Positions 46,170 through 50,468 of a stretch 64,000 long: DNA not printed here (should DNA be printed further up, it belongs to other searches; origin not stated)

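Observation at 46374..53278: Unassigned ~125-150 aa Cys-containing repeat domain arrayed 5x and 3x at the C-termini of the GT-C enzymes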

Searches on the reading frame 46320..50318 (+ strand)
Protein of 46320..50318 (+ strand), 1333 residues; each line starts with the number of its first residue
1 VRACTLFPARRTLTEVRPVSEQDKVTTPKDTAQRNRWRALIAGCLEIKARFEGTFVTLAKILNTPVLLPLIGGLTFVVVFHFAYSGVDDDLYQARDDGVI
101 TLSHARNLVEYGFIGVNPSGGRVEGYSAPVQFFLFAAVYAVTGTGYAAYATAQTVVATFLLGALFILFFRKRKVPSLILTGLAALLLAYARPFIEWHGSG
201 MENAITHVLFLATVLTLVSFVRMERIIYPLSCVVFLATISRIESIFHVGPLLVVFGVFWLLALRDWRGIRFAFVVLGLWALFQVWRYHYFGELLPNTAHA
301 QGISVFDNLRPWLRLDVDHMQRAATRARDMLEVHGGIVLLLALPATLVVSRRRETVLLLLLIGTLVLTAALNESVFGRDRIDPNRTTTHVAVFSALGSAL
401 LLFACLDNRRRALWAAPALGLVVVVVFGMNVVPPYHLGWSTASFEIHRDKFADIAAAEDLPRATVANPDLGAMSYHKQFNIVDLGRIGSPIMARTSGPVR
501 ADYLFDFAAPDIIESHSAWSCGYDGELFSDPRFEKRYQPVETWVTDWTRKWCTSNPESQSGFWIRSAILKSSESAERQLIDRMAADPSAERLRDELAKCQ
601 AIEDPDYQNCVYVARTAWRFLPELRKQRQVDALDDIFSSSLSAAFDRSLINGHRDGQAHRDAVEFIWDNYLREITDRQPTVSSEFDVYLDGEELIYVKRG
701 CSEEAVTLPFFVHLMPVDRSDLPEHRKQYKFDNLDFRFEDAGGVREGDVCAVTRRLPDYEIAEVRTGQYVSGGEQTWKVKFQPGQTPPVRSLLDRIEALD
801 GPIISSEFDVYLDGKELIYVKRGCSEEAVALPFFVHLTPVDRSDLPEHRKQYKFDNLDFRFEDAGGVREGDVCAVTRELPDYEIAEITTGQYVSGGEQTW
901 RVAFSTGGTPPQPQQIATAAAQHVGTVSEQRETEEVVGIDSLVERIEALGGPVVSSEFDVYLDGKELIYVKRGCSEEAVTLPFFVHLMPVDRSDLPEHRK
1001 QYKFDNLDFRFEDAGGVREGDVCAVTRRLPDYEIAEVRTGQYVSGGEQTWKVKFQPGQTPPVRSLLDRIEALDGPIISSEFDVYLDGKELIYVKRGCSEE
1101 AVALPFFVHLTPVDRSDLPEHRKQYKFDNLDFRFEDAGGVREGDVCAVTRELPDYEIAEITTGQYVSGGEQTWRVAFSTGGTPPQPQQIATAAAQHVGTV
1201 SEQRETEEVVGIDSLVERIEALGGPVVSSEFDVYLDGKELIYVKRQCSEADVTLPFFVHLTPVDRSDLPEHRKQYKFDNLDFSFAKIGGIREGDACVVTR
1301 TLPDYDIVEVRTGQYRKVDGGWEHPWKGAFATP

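Call 5: search_protein_families(library=pfam, proteins=[window:46320-50318:+], max_evalue=1)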
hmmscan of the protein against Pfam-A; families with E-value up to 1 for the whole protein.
window:46320-50318:+ (1333 aa): 5 families
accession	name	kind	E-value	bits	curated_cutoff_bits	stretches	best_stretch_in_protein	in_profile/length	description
PF11420.13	Subtilosin_A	-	0.00048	20.7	25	0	872-888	12-28/35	Bacteriocin subtilosin A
PF00993.25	MHC_II_alpha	-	0.00085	19.5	23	0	682-718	17-53/81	Class II histocompatibility antigen, alpha domain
PF15533.11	Ntox33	-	0.013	16.4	28.4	0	954-971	32-49/65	Bacterial toxin 33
PF03647.18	Tmemb_14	-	0.016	16.3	24.8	1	156-237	5-85/92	Transmembrane proteins 14C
PF16586.11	DUF5060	-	0.078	13.7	27.2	0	768-785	44-59/70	Domain of unknown function (DUF5060)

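Call 6: search_protein_families(library=ncbifam, proteins=[window:46320-50318:+], max_evalue=1)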
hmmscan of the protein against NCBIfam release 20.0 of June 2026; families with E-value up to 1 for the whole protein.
window:46320-50318:+ (1333 aa): 8 families
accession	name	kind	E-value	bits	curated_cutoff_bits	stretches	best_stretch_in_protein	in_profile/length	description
NF058617.1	chaperone_FapA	equivalog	4.6e-06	27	110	0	871-924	65-117/146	functional amyloid chaperone FapA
NF053769.1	CIS1_fam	equivalog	0.0024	18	220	0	800-817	4-21/150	CIS1 family contractile injection system inner tube protein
NF010462.0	PRK13887.1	subfamily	0.0024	17.1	332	0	921-952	42-73/250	conjugal transfer protein TrbF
TIGR02011.1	IscA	equivalog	0.01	16.1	150.6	0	807-826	65-84/105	iron-sulfur cluster assembly protein IscA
TIGR03776.1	RPE5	domain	0.034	14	29.45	0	1269-1278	27-36/43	palindromic element RPE5 domain-containing protein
TIGR04360.1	other_trbK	hypoth_equivalog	0.084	13.3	33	1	567-610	16-60/73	putative entry exclusion protein TrbK-alt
NF033197.0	F430_CfbE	equivalog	0.27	10.1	250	0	742-763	178-199/430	coenzyme F430 synthase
NF033602.0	campy_sm_acidic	equivalog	0.36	11.6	24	0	724-740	24-40/51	highly acidic protein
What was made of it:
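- Tried and rejected: Weak hits to Subtilosin_A, MHC_II_alpha, FapA and others (calls 5, 6) lie below cut-offs and are scattered.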
